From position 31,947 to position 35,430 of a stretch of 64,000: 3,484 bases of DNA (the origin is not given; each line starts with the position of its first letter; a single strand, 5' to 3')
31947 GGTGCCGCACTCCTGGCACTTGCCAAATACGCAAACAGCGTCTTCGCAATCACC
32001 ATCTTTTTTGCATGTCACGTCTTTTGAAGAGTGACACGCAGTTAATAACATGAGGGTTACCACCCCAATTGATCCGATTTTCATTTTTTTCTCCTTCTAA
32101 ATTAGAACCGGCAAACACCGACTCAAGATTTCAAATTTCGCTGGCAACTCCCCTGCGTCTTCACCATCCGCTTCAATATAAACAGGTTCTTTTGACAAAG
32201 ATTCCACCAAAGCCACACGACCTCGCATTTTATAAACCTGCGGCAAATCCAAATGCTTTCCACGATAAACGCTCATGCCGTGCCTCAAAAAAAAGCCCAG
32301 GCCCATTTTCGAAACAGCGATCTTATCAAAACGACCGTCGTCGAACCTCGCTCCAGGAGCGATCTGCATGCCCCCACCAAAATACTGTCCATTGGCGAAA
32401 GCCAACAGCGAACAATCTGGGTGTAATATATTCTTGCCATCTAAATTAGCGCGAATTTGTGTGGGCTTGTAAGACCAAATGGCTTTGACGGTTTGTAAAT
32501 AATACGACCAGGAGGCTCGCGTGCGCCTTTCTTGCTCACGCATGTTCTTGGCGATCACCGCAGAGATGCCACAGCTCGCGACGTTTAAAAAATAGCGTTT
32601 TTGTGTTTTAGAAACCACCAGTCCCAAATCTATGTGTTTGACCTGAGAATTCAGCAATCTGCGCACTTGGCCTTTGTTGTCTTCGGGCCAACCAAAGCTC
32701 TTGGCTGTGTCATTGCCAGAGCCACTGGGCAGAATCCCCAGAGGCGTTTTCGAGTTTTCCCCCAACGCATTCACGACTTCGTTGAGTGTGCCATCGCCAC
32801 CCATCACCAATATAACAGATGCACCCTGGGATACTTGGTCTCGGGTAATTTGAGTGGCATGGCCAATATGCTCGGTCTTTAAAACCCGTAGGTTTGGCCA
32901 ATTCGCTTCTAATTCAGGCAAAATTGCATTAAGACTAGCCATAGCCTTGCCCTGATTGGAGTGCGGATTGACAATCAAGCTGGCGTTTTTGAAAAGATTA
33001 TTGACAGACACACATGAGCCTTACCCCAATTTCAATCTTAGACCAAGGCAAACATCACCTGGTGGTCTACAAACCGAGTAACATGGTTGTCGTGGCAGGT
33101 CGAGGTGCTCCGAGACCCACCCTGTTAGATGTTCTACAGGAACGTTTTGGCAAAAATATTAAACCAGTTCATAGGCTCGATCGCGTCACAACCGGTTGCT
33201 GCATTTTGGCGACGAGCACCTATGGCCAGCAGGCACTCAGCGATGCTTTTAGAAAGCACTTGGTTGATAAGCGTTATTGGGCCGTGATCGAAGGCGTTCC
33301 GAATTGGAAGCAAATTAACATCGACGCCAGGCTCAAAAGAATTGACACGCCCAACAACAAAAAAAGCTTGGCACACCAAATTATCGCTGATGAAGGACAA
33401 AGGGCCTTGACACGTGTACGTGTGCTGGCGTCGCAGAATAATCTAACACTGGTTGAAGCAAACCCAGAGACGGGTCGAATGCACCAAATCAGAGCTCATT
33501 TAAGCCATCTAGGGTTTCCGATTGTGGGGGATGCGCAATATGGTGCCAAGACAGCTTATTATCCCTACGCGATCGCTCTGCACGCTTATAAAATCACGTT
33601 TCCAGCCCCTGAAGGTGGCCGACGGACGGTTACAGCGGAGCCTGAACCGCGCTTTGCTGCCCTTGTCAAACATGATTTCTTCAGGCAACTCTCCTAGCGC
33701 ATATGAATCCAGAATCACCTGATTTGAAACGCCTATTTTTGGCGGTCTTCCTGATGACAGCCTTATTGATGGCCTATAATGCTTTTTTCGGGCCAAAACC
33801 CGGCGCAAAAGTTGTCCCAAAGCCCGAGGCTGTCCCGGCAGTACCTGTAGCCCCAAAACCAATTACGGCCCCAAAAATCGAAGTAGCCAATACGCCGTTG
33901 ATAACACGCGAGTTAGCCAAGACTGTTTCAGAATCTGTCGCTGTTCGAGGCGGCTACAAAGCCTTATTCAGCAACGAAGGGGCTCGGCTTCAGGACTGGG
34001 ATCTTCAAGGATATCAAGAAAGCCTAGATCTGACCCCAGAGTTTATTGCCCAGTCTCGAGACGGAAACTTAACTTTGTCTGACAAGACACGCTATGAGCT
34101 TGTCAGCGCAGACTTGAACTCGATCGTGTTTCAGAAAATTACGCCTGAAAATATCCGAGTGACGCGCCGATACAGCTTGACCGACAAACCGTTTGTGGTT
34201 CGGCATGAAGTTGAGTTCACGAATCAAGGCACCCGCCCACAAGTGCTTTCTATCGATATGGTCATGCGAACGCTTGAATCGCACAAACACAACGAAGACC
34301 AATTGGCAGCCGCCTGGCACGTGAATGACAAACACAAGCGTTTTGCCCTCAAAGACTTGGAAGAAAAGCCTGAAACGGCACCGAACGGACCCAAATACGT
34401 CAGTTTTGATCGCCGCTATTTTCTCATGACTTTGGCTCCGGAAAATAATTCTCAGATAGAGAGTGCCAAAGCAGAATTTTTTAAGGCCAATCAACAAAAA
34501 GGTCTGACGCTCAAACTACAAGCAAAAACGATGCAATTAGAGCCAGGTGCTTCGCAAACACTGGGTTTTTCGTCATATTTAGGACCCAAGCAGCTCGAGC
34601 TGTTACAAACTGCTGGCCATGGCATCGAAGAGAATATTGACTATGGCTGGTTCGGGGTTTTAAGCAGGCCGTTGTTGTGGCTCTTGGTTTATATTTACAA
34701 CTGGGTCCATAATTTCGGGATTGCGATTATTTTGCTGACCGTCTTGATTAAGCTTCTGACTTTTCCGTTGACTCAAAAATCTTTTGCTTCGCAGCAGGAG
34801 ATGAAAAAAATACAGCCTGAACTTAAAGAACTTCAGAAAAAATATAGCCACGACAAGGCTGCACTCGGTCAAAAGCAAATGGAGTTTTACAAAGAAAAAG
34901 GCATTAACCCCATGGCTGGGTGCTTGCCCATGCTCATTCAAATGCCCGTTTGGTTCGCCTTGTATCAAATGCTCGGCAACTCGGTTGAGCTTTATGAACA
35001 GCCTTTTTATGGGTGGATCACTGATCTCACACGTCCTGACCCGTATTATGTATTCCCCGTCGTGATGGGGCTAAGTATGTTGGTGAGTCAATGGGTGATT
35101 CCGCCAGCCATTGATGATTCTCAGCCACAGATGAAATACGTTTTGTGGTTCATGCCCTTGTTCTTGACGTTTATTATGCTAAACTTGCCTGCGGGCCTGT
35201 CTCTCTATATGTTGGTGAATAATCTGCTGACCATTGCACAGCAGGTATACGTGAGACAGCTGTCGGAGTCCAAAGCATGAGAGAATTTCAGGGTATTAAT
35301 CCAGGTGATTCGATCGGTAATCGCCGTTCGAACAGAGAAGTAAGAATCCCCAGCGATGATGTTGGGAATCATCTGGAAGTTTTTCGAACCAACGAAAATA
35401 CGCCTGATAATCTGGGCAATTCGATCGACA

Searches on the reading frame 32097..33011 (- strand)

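Call 87: search_protein_families(library=pfam, proteins=[window:32097-33011:-], max_evalue=0.001)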
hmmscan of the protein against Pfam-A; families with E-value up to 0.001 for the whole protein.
window:32097-33011:- (304 aa): 2 families
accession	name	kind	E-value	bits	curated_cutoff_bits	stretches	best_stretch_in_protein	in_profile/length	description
PF19279.4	YegS_C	-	5e-31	108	27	1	144-303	2-157/158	YegS C-terminal NAD kinase beta sandwich-like domain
PF00781.29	DAGK_cat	-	7.4e-31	106.8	23.6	1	10-131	2-124/125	Diacylglycerol kinase catalytic domain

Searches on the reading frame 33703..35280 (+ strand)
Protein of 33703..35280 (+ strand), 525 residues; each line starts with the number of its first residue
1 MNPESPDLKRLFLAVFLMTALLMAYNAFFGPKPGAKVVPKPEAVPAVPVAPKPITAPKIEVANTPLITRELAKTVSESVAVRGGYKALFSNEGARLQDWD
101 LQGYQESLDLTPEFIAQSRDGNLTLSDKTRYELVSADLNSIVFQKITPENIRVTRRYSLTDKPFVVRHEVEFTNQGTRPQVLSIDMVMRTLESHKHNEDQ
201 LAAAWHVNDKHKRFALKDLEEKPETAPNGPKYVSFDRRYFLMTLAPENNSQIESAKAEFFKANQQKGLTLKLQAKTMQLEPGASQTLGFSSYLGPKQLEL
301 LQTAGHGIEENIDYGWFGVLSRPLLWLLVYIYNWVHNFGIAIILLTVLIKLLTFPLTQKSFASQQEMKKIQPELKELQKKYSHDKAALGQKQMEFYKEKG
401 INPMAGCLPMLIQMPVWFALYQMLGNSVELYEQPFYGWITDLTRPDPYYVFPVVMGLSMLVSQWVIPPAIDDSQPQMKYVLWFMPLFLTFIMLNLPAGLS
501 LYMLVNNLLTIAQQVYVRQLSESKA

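Call 75: search_protein_families(library=pfam, proteins=[window:33703-35280:+], max_evalue=0.00001)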
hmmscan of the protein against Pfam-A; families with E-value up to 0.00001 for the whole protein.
window:33703-35280:+ (525 aa): 2 families
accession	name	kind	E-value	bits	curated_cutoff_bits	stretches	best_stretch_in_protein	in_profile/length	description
PF02096.25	60KD_IMP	-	1.1e-58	198.3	35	1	338-518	1-162/163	60Kd inner membrane protein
PF14849.12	YidC_periplas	-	1.7e-24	87.6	24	1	125-327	66-283/283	YidC periplasmic domain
